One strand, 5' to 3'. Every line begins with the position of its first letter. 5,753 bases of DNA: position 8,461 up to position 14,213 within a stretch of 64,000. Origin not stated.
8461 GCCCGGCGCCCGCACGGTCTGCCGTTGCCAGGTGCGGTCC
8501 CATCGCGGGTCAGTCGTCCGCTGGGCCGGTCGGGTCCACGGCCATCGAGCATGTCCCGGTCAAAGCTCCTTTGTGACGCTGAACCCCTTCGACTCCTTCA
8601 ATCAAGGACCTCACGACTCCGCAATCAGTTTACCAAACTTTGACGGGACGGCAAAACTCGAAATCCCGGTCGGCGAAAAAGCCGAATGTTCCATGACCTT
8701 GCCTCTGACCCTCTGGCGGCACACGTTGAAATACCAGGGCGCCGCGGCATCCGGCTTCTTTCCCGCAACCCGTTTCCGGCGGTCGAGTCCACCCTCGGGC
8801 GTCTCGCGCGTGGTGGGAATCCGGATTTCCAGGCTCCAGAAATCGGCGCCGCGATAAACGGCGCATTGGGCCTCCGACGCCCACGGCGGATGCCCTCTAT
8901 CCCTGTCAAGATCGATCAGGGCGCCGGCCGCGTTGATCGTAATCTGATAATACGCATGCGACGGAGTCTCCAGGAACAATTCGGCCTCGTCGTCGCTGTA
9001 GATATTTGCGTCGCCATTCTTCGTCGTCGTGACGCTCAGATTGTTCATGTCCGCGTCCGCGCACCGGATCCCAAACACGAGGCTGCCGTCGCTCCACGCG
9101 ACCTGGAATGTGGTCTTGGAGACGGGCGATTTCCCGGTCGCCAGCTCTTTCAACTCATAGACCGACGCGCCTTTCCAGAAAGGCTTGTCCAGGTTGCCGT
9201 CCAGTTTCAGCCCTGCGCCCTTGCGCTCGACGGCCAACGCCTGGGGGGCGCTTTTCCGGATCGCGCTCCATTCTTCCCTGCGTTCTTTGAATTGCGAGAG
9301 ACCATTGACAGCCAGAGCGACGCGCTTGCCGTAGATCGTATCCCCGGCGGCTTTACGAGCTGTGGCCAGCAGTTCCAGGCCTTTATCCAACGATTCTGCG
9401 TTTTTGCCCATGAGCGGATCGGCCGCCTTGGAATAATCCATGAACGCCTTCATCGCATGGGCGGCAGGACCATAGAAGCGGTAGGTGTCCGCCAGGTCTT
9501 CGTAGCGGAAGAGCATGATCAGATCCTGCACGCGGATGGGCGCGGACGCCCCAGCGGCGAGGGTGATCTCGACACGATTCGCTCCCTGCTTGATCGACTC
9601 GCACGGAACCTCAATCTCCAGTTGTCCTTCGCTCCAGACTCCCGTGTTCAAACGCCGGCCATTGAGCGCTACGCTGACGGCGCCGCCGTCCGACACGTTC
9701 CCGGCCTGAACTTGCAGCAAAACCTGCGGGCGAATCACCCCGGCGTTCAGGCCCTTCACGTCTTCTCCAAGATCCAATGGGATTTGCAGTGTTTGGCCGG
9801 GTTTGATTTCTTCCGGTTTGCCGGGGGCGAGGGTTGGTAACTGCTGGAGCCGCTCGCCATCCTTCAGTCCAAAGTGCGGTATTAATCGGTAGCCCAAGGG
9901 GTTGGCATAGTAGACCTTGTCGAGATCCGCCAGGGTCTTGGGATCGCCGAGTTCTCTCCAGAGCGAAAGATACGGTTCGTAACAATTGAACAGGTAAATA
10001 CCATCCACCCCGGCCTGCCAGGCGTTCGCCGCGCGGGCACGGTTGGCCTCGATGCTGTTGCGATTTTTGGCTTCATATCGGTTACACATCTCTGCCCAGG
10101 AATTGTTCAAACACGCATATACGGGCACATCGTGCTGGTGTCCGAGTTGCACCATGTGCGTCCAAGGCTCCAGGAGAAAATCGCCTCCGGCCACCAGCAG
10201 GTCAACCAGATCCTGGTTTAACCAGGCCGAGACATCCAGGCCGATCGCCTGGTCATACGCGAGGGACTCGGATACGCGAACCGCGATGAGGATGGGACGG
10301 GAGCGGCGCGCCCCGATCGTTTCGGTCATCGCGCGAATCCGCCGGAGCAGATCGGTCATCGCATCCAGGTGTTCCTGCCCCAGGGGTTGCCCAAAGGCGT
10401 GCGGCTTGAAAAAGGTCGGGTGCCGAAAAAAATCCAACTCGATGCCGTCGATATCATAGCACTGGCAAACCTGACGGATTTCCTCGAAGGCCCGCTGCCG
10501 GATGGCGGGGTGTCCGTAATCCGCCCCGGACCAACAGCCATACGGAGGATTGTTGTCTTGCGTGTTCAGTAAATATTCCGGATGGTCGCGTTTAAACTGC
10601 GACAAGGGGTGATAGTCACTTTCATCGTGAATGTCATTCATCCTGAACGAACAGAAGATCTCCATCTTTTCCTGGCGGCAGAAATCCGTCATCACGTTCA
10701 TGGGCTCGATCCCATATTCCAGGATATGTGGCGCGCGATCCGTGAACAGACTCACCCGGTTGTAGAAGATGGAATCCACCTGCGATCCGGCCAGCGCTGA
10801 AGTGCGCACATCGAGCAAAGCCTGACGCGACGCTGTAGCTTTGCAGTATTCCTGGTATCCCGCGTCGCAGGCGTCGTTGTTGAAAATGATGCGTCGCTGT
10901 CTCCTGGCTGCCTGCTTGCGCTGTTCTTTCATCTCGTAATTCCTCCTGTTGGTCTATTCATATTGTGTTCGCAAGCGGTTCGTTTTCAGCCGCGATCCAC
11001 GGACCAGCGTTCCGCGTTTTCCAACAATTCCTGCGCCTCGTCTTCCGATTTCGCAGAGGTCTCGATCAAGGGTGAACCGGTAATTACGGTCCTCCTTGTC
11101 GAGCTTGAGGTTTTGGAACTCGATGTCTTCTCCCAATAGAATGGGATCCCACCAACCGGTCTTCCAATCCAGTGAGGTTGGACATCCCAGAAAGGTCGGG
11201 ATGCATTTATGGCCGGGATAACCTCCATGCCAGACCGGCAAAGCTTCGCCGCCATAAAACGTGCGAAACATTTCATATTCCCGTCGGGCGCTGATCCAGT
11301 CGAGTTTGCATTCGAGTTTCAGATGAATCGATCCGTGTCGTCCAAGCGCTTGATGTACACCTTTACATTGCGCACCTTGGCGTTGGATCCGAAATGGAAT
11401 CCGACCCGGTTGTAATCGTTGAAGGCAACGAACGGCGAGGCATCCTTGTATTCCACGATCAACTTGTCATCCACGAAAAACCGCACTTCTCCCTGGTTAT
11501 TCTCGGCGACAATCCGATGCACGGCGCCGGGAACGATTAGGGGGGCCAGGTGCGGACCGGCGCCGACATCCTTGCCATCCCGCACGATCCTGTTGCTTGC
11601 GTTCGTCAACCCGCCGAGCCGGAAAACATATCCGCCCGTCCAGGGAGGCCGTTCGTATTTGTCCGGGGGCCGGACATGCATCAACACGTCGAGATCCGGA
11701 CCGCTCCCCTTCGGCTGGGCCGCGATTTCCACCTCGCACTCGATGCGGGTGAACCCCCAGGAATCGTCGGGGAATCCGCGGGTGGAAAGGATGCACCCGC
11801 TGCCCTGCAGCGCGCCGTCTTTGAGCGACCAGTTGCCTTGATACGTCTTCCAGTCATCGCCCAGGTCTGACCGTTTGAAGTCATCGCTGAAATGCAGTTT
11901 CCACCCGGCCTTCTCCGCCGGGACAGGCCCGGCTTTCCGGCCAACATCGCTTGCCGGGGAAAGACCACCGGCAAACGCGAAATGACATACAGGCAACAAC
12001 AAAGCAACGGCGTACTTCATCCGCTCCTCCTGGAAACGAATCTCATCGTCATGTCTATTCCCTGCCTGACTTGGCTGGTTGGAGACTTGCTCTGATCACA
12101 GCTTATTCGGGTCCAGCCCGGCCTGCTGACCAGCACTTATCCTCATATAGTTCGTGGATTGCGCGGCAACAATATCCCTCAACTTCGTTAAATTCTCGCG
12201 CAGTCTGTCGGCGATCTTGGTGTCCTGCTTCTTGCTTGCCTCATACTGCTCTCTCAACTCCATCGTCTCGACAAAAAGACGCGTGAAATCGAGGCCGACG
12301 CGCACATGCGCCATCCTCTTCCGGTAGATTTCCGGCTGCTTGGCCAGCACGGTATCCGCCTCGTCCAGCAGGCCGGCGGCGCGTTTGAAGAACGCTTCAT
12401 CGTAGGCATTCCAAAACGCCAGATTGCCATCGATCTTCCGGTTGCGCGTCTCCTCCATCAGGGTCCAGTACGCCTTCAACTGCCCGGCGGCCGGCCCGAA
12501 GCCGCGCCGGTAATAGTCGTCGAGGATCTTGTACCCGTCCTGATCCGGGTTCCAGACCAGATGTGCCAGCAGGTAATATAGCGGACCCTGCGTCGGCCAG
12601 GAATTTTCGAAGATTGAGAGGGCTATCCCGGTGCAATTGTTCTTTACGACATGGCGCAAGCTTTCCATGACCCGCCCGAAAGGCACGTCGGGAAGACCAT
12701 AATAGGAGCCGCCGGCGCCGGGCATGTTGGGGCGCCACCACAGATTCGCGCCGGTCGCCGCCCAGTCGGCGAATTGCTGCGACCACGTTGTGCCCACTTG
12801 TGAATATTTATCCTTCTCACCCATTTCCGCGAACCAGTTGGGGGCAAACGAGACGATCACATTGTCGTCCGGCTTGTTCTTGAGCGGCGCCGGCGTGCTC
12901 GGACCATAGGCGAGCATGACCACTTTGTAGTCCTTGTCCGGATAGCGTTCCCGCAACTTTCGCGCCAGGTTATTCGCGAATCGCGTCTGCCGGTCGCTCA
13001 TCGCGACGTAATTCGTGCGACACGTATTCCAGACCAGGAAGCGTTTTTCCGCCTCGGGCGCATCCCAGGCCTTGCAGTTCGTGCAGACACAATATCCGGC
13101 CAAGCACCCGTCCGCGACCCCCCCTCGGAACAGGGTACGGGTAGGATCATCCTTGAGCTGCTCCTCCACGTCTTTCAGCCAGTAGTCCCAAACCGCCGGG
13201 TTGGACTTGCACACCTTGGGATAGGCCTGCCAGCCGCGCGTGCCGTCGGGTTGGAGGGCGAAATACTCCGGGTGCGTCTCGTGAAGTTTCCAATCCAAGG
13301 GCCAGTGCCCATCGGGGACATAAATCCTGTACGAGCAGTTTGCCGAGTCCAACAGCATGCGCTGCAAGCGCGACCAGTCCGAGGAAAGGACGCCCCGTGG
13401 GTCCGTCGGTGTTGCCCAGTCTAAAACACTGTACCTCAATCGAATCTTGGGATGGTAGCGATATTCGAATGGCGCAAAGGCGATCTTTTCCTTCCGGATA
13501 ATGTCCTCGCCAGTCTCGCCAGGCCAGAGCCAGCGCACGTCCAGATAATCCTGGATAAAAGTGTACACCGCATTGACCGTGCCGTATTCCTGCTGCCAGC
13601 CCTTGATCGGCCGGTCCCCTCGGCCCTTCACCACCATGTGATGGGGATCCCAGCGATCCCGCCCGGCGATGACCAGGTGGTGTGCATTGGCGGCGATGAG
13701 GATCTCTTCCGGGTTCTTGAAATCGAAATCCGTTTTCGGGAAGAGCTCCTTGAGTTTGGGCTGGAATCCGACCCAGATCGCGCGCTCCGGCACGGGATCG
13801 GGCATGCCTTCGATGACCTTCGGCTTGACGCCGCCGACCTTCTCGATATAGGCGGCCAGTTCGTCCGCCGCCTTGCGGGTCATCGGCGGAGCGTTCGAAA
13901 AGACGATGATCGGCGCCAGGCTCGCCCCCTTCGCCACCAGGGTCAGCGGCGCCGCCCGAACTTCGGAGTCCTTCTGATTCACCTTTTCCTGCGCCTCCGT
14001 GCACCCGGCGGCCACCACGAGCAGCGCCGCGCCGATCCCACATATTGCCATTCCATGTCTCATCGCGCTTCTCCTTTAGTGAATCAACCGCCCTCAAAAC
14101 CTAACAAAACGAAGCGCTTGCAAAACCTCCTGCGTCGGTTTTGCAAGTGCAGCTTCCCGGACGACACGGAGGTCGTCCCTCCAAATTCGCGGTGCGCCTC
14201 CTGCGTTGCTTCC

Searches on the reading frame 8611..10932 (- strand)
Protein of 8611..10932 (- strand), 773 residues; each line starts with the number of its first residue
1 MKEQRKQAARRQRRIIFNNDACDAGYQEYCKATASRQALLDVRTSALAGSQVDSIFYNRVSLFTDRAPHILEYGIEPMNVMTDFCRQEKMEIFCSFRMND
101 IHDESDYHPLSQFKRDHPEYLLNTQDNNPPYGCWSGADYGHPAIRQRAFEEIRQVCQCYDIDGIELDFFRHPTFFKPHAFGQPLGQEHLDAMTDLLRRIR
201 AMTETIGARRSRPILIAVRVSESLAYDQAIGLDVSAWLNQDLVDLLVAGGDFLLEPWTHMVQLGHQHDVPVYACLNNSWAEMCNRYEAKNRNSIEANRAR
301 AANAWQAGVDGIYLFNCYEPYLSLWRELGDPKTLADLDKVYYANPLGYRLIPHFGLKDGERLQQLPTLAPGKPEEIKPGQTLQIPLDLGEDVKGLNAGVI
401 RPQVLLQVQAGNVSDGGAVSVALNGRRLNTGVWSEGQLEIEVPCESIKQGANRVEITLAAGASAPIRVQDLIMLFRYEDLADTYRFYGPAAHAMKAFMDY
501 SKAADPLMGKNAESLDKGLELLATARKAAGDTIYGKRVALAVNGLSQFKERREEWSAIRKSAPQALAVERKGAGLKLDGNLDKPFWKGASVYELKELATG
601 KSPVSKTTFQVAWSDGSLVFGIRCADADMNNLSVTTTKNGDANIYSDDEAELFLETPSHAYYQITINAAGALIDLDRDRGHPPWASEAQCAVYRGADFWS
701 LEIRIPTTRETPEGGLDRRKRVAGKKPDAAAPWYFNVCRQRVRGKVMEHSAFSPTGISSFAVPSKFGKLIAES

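Call 11: search_protein_families(library=pfam, proteins=[window:8611-10932:-])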
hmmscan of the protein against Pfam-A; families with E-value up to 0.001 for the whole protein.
window:8611-10932:- (773 aa): 2 families
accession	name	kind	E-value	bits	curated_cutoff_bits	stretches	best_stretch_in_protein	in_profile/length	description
PF06452.16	CBM9_1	-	4.9e-05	23.7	23.4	1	577-660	1-78/185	Carbohydrate family 9 binding domain-like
PF02638.21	GHL10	-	0.00089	18.9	27.9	0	73-170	67-164/311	Glycosyl hydrolase-like 10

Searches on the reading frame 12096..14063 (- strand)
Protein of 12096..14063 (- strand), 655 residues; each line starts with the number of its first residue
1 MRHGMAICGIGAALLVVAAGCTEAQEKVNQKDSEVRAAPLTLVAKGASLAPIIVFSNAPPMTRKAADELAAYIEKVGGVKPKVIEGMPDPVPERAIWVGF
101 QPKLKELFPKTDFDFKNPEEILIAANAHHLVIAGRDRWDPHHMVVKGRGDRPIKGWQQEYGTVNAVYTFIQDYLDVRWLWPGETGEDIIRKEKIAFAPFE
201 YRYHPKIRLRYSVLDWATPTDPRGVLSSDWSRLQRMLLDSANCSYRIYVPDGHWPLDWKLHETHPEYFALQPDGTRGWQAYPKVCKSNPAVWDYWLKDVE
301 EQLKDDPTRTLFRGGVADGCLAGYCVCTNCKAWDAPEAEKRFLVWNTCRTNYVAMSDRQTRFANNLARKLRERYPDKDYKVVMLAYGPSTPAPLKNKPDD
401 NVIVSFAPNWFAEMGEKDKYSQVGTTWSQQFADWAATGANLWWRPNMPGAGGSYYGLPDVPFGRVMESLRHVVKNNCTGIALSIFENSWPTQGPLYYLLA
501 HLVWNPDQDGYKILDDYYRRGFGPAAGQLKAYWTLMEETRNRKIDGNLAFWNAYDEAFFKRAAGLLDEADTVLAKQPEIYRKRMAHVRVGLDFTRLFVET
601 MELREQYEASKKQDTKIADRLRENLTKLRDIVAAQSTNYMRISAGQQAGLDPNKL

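Call 11: search_protein_families(library=pfam, proteins=[window:12096-14063:-])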
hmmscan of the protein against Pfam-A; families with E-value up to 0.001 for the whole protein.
window:12096-14063:- (655 aa): 1 family
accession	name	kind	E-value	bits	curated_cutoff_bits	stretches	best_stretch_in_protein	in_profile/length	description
PF16126.11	DUF4838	-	1.1e-30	107.4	26.6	1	259-532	73-323/325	Domain of unknown function (DUF4838)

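Call 62: find_homologous_proteins(query=window:12096-14063:-, max_evalue=1e-60)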
Query window:12096-14063:- (655 aa): 918 proteins with E <= 1e-60 among 8000 candidates; the best 120 are listed.
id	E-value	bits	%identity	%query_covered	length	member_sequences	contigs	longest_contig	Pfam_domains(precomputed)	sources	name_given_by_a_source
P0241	0.0e+0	1567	100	100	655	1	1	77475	PF16126.12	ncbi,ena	-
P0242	0.0e+0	1247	81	98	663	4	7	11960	PF16126.12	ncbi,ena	-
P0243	0.0e+0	1236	81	100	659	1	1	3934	PF16126.12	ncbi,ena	-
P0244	0.0e+0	1206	78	100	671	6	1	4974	PF16126.12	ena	-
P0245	0.0e+0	1184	82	94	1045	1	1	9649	PF16126.12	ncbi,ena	-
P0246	0.0e+0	1170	75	100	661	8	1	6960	PF16126.12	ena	-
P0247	0.0e+0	1167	77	100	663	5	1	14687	PF16126.12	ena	-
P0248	0.0e+0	1142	75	100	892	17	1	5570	PF16126.12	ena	-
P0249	0.0e+0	1118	73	100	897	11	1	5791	PF16126.12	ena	-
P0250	0.0e+0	1035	69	100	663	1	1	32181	PF16126.12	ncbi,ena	-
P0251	0.0e+0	1015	70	95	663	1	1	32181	PF16126.12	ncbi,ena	-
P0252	1.2e-287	974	66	100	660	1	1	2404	PF16126.12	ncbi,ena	-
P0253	6.8e-287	971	65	98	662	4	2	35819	PF16126.12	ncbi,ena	-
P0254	9.0e-286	968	65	98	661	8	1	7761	PF16126.12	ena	-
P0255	2.6e-281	953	65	98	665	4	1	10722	PF16126.12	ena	-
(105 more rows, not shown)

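Call 63: find_encoding_contigs(protein=P0242, flank=6000, max_places=6)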
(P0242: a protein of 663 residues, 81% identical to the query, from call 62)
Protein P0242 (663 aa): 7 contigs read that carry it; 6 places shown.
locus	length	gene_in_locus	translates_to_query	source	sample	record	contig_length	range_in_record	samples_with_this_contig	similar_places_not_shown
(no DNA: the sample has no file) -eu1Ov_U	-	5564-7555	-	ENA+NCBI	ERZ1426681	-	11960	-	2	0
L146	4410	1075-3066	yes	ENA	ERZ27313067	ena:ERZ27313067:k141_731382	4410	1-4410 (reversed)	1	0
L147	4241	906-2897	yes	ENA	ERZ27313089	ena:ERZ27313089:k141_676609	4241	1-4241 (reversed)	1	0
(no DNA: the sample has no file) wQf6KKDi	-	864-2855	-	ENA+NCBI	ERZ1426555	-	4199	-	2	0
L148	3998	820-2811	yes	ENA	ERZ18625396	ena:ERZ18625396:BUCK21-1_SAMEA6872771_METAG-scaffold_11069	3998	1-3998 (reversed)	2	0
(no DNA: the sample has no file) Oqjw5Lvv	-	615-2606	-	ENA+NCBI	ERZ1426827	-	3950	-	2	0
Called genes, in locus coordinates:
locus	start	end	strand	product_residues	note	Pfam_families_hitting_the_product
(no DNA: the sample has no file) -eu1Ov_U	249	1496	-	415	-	PF16257:UxaE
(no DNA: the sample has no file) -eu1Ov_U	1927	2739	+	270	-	PF07963:N_methyl, PF07596:SBP_bac_10 (weak)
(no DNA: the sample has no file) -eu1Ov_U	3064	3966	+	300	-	PF02585:PIG-L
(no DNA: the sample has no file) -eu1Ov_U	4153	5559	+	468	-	PF02012:BNR (faint), PF13088:BNR_2 (weak)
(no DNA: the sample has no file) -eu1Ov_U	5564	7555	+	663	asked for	PF16126:DUF4838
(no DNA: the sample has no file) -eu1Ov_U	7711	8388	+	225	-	-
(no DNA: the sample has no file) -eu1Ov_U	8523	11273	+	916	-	PF01547:SBP_bac_1, PF00528:BPD_transp_1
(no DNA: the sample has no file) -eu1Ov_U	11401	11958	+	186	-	?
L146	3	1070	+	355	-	?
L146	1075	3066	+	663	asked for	PF16126:DUF4838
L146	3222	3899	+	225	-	-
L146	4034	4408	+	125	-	?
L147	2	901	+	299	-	?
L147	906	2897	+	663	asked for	PF16126:DUF4838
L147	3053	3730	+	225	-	-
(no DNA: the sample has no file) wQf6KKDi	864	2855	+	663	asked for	PF16126:DUF4838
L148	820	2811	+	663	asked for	PF16126:DUF4838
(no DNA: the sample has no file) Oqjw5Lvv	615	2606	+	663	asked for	PF16126:DUF4838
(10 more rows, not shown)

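Call 64: find_encoding_contigs(protein=P0247, flank=6000, max_places=4)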
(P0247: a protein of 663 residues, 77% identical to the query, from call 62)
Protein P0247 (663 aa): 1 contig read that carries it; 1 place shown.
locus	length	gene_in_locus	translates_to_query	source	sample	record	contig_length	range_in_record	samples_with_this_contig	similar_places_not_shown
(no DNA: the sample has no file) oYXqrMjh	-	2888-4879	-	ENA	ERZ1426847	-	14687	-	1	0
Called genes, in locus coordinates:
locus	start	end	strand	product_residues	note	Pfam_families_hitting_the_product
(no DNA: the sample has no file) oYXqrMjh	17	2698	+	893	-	PF16126:DUF4838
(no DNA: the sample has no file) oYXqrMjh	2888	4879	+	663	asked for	PF16126:DUF4838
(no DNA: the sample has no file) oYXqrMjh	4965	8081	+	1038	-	PF22124:Glyco_hydro_95_cat, PF21307:Glyco_hydro_95_C (weak)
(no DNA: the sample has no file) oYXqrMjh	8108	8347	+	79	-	-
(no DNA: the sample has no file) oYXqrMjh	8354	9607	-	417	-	-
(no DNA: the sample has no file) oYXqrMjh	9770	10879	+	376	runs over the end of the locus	PF00246:Peptidase_M14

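Call 65: find_encoding_contigs(protein=P0245, flank=6000, max_places=3)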
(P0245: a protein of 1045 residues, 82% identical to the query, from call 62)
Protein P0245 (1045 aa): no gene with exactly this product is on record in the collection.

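Call 66: find_encoding_contigs(protein=P0243, flank=6000, max_places=3)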
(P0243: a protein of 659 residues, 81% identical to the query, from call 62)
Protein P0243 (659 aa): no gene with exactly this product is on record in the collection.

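Call 67: find_encoding_contigs(protein=P0241, flank=10000, max_places=3)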
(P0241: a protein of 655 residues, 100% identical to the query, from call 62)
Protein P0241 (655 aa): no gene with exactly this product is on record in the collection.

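Call 68: find_encoding_contigs(protein=P0244, flank=6000, max_places=3)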
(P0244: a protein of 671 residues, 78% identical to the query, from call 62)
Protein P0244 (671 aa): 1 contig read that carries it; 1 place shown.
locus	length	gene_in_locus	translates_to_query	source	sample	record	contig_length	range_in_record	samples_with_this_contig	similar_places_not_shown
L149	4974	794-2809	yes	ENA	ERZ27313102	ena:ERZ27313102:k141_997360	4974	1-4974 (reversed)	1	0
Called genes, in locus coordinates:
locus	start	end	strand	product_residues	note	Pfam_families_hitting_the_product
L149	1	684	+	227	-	?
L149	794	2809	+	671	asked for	PF16126:DUF4838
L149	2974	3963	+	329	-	PF13424:TPR_12 (faint), PF07719:TPR_2 (faint), PF13432:TPR_16 (faint)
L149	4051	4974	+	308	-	?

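Call 69: find_encoding_contigs(protein=P0246, flank=6000, max_places=3)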
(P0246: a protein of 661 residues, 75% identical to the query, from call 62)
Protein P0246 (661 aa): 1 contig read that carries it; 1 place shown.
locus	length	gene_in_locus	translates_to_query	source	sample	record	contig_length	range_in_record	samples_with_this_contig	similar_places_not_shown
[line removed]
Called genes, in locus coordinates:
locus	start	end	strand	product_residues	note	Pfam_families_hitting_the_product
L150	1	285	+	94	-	?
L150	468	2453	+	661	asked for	PF16126:DUF4838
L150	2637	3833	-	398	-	PF00392:GntR, PF00532:Peripla_BP_1, PF13377:Peripla_BP_3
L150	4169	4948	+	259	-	-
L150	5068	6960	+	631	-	?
